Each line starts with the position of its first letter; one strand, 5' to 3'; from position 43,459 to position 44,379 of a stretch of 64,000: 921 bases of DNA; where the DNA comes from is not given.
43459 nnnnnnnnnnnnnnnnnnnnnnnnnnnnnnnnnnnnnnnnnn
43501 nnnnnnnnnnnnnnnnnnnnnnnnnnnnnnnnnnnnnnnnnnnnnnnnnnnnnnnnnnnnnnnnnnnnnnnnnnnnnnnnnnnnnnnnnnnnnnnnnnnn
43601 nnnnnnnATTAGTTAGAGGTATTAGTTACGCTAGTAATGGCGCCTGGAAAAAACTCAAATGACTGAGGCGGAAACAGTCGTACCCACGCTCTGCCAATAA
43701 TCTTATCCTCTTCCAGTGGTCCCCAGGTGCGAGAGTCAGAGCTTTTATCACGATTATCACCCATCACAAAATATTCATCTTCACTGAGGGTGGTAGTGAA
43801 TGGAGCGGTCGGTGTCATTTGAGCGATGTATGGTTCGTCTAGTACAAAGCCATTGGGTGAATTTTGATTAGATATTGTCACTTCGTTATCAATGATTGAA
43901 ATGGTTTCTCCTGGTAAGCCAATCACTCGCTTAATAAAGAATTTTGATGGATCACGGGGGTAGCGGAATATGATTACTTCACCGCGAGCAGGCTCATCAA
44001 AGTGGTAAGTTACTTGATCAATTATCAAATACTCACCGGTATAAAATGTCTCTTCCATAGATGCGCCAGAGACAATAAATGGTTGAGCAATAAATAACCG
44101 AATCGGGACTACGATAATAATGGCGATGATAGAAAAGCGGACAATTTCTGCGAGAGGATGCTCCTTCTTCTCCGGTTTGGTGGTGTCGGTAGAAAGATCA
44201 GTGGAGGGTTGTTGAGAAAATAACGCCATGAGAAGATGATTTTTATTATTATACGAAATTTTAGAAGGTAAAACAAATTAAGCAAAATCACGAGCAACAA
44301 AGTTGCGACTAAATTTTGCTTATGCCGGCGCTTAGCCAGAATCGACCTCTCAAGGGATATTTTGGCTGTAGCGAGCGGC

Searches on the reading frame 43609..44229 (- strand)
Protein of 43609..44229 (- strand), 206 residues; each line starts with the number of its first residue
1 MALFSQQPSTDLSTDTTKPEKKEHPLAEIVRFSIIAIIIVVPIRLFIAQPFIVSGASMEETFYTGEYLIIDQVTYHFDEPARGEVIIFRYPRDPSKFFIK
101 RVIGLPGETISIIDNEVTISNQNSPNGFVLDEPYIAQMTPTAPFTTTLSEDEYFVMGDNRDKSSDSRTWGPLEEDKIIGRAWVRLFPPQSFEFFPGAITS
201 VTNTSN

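Call 25: find_encoding_contigs(protein=window:43609-44229:-, flank=10000, max_places=10)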
Protein window:43609-44229:- (206 aa): 1 contig read that carries it; 1 place shown.
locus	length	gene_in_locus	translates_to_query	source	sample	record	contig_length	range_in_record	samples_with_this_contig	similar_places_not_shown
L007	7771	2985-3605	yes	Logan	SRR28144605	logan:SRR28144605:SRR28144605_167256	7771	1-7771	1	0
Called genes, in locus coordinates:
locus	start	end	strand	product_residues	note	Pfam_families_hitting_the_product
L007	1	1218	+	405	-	?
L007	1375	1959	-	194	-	-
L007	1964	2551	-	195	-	PF01195:Pept_tRNA_hydro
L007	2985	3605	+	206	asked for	PF10502:Peptidase_S26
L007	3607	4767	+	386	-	PF03129:HGTP_anticodon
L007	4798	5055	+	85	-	-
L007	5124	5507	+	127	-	PF02130:YbeY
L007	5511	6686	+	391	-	PF11104:PilM_2 (faint), PF02491:SHS2_FTSA, PF14450:FtsA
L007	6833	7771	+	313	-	?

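Call 26: find_homologous_proteins(query=window:43609-44229:-, max_evalue=1e-20)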
Query window:43609-44229:- (206 aa): 6969 proteins with E <= 1e-20 among 8000 candidates; the best 120 are listed.
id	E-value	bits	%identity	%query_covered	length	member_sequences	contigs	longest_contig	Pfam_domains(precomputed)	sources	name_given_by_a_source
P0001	4.4e-132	456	100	100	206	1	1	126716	PF10502.15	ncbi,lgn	-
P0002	4.9e-87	309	68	96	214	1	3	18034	PF10502.15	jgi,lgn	jgi:signal peptidase I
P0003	5.2e-87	309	68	97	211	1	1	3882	PF10502.15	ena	-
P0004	7.1e-87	308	66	97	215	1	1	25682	PF10502.15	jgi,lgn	jgi:signal peptidase I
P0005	7.8e-87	308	65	99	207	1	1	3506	PF10502.15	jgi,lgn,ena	-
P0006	7.9e-87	308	66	99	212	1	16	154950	PF10502.15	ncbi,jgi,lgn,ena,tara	tara:strand:- start:250 stop:888 length:639 start_codon:yes stop_codon:yes gene_type:complete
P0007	8.1e-87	308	69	90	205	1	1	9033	PF10502.15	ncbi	-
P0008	8.8e-87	308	71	93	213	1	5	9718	PF10502.15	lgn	-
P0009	9.6e-87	308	67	100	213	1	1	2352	PF10502.15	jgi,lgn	-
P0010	1.1e-86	308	69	96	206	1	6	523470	PF10502.15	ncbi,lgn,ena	ncbi:MAG: signal peptidase I [Patescibacteria group bacterium]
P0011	3.1e-86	306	68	97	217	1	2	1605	PF10502.15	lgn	-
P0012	3.8e-86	306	69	96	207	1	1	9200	PF10502.15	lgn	-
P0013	4.9e-86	306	71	88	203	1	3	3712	PF10502.15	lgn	-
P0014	6.4e-86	305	70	95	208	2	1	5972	PF10502.15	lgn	-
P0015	8.9e-86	305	65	100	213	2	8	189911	PF10502.15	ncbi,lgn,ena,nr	ncbi:signal peptidase I [Candidatus Nomurabacteria bacterium]|nr:signal peptidase I [Candidatus Kais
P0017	1.0e-85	304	75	86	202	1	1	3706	PF10502.15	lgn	-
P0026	2.4e-85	303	73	87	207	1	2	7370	PF10502.15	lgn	-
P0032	4.0e-85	303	71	90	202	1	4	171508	PF10502.15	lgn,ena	-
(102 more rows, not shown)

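Call 32: find_encoding_contigs(protein=P0017, flank=10000, max_places=3)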
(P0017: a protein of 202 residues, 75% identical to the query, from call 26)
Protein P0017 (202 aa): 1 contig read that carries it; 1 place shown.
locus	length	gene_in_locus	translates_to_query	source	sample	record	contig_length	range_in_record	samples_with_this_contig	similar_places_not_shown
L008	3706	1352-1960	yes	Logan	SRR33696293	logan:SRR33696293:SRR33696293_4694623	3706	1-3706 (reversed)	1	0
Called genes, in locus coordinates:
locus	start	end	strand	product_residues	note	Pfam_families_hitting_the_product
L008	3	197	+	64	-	?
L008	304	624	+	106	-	-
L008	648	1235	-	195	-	PF01195:Pept_tRNA_hydro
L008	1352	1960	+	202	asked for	PF10502:Peptidase_S26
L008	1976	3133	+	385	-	PF03129:HGTP_anticodon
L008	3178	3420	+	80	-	-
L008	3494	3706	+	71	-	?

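Call 33: find_encoding_contigs(protein=P0032, flank=10000, max_places=3)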
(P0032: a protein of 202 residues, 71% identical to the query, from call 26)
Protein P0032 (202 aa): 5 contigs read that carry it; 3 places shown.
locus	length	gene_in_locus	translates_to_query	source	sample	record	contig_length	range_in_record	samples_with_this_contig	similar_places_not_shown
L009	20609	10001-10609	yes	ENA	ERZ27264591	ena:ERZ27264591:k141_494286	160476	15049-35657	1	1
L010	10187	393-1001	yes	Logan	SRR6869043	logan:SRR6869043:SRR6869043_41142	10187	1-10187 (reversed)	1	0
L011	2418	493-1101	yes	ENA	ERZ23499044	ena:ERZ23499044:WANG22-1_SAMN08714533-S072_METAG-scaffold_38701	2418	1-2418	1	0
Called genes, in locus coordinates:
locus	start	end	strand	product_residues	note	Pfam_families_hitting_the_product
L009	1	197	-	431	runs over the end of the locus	-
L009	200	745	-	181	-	PF01209:Ubie_methyltran, PF01728:FtsJ (weak), PF13847:Methyltransf_31, PF08241:Methyltransf_11, PF08242:Methyltransf_12 (weak), PF13649:Methyltransf_25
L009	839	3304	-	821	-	PF00521:DNA_topoisoIV, PF03989:DNA_gyraseA_C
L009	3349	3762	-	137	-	-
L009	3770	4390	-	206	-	PF13483:Lactamase_B_3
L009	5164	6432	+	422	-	-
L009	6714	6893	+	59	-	-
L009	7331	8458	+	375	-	PF21710:Spt6_S1 (faint), PF00575:S1, PF23459:S1_RRP5 (faint), PF21543:CvfB_2nd (faint), PF00575:S1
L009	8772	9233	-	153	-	-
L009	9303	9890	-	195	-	PF01195:Pept_tRNA_hydro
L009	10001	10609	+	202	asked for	PF10502:Peptidase_S26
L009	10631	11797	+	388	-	PF03129:HGTP_anticodon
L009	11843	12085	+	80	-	-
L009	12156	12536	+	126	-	PF02130:YbeY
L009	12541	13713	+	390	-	PF02491:SHS2_FTSA, PF14450:FtsA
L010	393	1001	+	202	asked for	PF10502:Peptidase_S26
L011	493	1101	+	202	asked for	PF10502:Peptidase_S26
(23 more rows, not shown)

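Call 34: find_encoding_contigs(protein=P0010, flank=10000, max_places=3)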
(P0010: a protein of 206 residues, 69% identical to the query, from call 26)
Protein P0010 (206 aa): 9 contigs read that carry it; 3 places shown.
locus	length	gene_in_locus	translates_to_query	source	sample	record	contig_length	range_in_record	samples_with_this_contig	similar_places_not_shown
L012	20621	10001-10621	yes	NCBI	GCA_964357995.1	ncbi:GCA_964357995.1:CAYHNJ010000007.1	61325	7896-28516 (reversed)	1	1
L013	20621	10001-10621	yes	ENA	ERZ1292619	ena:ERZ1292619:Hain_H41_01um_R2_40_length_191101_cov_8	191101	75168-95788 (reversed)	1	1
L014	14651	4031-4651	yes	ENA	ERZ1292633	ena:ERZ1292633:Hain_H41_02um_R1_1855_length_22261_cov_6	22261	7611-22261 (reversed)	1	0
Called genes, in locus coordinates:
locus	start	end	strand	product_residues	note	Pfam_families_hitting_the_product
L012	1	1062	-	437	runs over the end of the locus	-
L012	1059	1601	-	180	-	PF01209:Ubie_methyltran (weak), PF01728:FtsJ (weak), PF13847:Methyltransf_31, PF08241:Methyltransf_11, PF08242:Methyltransf_12 (weak), PF13649:Methyltransf_25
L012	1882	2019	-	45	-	-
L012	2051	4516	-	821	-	PF00521:DNA_topoisoIV, PF03989:DNA_gyraseA_C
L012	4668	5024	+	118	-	-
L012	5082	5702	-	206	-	PF13483:Lactamase_B_3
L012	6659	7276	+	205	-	-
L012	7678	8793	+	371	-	PF21710:Spt6_S1 (faint), PF00575:S1 (weak), PF23459:S1_RRP5 (faint), PF00575:S1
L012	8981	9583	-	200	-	PF01195:Pept_tRNA_hydro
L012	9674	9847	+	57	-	-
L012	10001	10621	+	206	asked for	PF10502:Peptidase_S26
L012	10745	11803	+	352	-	PF03129:HGTP_anticodon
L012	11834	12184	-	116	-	-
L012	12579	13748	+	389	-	PF02491:SHS2_FTSA, PF11104:PilM_2 (weak), PF14450:FtsA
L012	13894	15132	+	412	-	PF00091:Tubulin, PF12327:FtsZ_C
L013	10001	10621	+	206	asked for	PF10502:Peptidase_S26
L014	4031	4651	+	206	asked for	PF10502:Peptidase_S26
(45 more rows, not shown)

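Call 83: find_encoding_contigs(protein=P0026, flank=10000, max_places=4)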
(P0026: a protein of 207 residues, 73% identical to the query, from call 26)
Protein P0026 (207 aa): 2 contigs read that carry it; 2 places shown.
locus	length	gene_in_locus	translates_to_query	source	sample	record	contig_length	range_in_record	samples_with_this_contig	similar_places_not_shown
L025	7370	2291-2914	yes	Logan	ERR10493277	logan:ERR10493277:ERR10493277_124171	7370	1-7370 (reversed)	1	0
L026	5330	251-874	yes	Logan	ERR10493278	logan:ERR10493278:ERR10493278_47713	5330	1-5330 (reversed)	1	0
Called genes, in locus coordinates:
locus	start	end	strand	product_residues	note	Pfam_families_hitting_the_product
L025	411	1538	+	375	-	PF00575:S1 (weak), PF23459:S1_RRP5 (faint), PF21710:Spt6_S1 (faint), PF00575:S1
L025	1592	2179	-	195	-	PF01195:Pept_tRNA_hydro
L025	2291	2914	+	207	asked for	PF10502:Peptidase_S26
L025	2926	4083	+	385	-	PF03129:HGTP_anticodon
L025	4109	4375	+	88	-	-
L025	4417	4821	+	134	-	PF02130:YbeY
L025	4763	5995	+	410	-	PF11104:PilM_2 (faint), PF02491:SHS2_FTSA, PF14450:FtsA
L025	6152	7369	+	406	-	?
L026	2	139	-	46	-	?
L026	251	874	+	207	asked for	PF10502:Peptidase_S26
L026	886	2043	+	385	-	PF03129:HGTP_anticodon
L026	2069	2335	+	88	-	-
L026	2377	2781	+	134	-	PF02130:YbeY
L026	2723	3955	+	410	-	PF11104:PilM_2 (faint), PF02491:SHS2_FTSA, PF14450:FtsA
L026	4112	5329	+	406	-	?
